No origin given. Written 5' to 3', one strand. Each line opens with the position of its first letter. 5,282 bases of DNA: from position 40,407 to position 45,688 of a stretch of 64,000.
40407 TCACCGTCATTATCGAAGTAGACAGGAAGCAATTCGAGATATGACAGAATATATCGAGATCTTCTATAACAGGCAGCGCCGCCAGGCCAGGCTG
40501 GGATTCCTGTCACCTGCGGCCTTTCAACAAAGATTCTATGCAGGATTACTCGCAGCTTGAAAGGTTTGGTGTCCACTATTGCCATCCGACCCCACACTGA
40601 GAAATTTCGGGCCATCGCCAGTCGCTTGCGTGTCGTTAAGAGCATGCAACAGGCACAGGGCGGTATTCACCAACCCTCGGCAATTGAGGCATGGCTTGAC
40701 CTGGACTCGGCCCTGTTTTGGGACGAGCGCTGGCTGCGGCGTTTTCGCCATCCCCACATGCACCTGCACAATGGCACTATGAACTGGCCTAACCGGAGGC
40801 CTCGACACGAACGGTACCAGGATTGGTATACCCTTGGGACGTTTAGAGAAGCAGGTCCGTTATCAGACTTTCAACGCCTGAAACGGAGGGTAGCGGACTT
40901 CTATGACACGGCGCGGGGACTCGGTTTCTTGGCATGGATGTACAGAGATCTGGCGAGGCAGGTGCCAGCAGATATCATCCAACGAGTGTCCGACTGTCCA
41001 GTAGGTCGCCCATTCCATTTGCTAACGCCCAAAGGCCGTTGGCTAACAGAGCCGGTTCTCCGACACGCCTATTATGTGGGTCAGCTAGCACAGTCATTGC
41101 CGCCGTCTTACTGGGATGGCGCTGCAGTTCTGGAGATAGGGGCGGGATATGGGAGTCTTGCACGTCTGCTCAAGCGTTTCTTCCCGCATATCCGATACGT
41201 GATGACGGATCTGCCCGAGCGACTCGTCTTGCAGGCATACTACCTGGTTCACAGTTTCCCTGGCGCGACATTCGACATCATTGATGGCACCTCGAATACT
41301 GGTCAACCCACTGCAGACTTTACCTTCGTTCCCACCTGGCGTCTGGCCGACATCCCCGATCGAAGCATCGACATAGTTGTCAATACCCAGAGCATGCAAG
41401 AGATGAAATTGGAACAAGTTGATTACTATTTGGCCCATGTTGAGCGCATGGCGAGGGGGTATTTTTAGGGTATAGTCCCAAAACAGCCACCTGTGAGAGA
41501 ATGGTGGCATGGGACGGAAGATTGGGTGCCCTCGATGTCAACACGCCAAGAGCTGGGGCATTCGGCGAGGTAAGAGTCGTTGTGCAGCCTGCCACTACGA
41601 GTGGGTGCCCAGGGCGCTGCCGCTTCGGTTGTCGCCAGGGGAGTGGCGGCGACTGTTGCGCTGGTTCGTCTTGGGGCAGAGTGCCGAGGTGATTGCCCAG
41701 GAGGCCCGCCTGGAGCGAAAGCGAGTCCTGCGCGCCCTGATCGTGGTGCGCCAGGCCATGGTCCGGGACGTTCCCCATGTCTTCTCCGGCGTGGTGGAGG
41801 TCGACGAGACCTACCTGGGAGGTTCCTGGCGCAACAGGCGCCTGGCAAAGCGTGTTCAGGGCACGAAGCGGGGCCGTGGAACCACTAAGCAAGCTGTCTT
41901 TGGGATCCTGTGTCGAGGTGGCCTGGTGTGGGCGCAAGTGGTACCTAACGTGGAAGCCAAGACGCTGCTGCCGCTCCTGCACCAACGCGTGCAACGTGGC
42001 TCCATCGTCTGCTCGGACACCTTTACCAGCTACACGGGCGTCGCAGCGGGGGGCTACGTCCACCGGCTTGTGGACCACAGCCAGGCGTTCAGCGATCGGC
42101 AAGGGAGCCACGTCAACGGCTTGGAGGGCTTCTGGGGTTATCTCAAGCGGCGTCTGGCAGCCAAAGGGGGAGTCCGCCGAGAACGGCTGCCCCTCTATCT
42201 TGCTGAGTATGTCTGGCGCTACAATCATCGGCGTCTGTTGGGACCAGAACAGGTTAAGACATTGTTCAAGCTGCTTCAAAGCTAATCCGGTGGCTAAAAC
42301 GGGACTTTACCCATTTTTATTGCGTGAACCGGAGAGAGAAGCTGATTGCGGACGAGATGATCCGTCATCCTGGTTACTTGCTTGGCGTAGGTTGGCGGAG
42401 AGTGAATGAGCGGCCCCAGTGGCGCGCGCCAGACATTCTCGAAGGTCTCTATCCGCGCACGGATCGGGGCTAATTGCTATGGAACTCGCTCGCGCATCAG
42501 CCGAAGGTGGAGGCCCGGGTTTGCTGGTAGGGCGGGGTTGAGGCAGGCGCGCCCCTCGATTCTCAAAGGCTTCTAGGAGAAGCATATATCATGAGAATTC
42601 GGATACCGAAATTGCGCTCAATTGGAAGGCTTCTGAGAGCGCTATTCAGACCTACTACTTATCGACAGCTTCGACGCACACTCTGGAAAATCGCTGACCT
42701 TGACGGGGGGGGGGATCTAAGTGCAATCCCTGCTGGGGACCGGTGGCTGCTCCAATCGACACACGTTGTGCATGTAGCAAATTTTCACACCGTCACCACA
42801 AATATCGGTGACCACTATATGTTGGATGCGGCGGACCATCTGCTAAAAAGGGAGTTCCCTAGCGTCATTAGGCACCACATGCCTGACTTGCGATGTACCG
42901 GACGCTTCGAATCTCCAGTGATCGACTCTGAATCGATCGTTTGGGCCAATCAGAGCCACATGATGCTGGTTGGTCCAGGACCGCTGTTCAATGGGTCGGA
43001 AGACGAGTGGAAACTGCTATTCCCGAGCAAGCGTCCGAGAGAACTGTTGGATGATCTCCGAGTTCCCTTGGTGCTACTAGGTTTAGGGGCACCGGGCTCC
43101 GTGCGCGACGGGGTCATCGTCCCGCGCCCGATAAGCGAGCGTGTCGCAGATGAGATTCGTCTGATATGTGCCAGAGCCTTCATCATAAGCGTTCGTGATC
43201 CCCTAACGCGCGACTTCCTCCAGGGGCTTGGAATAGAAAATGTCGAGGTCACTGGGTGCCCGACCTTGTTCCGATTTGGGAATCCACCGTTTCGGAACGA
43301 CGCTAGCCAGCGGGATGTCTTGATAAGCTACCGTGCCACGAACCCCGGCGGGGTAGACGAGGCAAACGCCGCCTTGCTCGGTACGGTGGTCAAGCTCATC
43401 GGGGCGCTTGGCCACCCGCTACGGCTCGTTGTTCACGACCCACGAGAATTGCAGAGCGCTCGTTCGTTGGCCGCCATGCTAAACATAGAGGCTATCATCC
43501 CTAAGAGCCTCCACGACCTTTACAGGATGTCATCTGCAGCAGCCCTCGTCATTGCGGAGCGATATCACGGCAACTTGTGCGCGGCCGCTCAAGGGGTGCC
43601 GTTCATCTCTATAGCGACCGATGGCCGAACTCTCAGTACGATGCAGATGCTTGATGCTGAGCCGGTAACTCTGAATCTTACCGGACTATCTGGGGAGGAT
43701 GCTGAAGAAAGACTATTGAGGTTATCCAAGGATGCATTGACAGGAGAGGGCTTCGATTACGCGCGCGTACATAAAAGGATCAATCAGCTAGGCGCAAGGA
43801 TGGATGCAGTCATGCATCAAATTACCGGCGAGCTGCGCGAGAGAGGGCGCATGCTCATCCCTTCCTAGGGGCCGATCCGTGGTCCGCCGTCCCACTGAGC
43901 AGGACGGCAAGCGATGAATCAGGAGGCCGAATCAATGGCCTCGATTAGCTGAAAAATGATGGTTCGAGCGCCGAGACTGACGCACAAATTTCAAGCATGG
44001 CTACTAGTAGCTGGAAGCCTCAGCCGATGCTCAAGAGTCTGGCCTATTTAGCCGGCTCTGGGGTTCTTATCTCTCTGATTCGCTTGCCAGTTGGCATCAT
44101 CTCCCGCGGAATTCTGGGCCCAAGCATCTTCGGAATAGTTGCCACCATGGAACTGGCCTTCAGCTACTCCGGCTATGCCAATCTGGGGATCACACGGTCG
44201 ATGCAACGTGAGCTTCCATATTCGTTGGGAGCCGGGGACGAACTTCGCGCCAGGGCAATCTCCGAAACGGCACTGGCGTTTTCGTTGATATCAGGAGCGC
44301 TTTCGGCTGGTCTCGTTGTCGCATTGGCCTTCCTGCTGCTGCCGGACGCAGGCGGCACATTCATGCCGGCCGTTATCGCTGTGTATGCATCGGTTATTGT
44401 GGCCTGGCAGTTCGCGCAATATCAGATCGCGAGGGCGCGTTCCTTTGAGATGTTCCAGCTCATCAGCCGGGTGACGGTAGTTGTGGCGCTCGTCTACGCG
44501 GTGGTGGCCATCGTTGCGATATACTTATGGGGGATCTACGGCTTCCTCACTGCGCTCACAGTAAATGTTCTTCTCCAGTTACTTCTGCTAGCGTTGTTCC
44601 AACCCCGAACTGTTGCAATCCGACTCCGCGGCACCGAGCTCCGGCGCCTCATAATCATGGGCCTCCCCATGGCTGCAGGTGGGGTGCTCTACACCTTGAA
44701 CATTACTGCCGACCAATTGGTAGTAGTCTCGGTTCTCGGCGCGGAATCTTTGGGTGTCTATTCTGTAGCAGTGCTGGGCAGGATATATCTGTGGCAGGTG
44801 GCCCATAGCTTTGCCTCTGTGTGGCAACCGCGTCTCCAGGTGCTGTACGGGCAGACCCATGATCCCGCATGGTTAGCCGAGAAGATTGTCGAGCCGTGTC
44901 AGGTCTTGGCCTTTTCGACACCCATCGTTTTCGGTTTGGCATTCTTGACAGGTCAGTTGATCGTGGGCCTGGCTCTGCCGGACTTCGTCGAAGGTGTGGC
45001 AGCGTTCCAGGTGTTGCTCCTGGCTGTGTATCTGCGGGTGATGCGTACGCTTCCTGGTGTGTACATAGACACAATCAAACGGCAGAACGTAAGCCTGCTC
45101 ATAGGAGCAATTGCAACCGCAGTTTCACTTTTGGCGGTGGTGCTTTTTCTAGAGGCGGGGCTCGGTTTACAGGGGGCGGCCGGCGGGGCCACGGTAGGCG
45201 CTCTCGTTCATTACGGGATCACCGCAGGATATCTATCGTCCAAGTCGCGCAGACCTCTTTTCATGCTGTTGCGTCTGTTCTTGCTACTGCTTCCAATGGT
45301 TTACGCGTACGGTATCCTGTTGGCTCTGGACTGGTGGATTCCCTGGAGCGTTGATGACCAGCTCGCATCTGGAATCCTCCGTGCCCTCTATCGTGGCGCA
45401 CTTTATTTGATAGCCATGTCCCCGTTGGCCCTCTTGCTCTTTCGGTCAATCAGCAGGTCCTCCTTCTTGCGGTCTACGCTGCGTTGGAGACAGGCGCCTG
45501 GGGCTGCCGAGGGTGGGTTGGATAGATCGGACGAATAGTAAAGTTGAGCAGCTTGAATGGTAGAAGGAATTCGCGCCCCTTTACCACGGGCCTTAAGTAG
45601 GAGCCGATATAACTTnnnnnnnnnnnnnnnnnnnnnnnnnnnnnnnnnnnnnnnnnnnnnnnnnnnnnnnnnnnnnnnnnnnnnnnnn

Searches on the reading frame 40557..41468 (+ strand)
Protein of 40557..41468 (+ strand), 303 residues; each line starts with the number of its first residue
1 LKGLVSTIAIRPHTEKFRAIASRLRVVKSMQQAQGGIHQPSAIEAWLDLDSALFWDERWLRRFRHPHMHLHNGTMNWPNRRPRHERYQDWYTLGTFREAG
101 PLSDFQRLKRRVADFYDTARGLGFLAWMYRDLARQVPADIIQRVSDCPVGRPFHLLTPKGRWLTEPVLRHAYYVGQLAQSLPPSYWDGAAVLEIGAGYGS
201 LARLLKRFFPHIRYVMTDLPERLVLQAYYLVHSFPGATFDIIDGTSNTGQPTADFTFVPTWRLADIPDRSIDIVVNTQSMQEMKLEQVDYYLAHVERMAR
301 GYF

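Call 25: search_protein_families(library=pfam, max_evalue=0.0001, proteins=[window:40557-41468:+])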
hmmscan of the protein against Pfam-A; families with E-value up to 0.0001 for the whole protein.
window:40557-41468:+ (303 aa): 0 families

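Call 44: search_protein_families(library=pfam, max_evalue=5, proteins=[window:40557-41468:+])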
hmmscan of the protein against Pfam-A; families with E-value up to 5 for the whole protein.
window:40557-41468:+ (303 aa): 8 families
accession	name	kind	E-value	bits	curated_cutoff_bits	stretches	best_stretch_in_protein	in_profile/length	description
PF08242.18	Methyltransf_12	-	0.00048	21.2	30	1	192-297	1-90/98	Methyltransferase domain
PF13649.12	Methyltransf_25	-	0.00063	20.8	27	1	191-241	1-52/97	Methyltransferase domain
PF13489.12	Methyltransf_23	-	0.0021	18.2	27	1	187-243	22-61/164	Methyltransferase domain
PF06080.18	DUF938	-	0.011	16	27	1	190-297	28-127/202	Protein of unknown function (DUF938)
PF05175.20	MTS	-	0.015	15.4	23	1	178-221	24-65/170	Methyltransferase small domain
PF08241.18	Methyltransf_11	-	0.052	14.6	21.2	1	192-297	1-85/95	Methyltransferase domain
PF00891.24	Methyltransf_2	-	0.053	13.3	22.3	1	191-244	66-118/210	O-methyltransferase domain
PF10294.15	Methyltransf_16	-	0.27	11.4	21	1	173-223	32-82/174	Lysine methyltransferase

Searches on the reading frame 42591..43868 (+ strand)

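Call 25: search_protein_families(library=pfam, max_evalue=0.0001, proteins=[window:42591-43868:+])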
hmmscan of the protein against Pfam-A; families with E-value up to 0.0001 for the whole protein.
window:42591-43868:+ (425 aa): 1 family
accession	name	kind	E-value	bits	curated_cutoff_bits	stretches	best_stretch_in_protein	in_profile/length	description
PF04230.19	PS_pyruv_trans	-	8.1e-28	98.6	25.3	1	71-344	1-279/280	Polysaccharide pyruvyl transferase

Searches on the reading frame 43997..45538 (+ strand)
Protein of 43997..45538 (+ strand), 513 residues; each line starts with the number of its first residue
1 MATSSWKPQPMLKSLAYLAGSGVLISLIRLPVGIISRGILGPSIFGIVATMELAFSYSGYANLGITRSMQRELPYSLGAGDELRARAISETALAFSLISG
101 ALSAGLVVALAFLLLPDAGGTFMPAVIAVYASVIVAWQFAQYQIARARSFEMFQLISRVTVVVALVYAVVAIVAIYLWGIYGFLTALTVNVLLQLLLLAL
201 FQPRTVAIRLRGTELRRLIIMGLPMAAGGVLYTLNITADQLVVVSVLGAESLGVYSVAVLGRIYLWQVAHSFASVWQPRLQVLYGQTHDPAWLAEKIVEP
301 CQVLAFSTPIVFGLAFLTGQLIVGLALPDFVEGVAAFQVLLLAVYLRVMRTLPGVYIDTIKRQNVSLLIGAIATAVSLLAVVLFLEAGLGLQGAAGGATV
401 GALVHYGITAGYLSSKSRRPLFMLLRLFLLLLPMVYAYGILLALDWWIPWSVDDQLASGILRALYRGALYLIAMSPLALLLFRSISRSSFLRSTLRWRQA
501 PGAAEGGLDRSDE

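Call 25: search_protein_families(library=pfam, max_evalue=0.0001, proteins=[window:43997-45538:+])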
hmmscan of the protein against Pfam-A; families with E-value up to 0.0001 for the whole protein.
window:43997-45538:+ (513 aa): 1 family
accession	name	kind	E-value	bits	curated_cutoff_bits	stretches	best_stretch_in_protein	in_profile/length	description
PF13440.11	Polysacc_synt_3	-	2e-11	44.1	23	1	89-322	47-280/293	Polysaccharide biosynthesis protein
